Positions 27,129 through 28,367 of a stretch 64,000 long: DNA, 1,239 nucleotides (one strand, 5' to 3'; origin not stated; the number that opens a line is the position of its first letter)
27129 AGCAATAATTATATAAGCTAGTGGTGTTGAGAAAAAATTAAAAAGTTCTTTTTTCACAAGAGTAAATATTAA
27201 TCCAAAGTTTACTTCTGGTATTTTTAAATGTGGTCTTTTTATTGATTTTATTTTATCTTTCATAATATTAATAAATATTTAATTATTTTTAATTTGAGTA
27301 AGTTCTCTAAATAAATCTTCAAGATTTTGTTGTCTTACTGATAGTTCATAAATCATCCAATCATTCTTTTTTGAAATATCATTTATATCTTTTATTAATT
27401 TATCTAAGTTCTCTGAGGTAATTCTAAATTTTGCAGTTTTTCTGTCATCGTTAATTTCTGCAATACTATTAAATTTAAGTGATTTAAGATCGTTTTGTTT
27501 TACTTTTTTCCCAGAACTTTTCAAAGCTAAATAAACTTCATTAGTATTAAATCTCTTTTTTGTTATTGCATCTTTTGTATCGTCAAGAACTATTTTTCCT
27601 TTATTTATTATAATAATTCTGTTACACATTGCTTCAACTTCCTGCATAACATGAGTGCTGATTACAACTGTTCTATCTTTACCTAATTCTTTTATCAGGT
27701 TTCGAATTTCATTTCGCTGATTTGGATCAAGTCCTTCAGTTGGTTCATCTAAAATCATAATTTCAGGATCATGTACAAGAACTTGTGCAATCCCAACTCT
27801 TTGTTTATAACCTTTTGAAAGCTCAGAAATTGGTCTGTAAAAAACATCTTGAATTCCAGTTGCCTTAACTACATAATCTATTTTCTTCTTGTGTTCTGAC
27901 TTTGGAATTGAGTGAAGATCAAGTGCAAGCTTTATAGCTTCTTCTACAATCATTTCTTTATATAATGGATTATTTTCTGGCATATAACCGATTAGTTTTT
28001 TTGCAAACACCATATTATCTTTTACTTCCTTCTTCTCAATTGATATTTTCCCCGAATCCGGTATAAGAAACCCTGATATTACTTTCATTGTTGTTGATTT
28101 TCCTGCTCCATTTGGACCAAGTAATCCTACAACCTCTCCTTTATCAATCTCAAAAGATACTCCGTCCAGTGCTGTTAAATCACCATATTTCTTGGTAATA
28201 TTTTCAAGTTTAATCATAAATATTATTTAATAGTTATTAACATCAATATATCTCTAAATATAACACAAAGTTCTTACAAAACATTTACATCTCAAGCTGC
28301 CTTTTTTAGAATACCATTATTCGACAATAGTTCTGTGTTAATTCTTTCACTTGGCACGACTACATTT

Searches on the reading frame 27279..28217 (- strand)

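Call 13: search_protein_families(library=pfam, proteins=[window:27279-28217:-], max_evalue=0.00001)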
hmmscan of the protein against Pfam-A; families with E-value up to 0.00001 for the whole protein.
window:27279-28217:- (312 aa): 2 families
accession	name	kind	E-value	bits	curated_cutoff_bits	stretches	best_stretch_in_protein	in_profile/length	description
PF00005.33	ABC_tran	-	1.2e-34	120.3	25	1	17-160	1-136/137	ABC transporter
PF13304.12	AAA_21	-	5.2e-12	46.9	27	1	126-189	231-298/304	AAA domain, putative AbiEii toxin, Type IV TA system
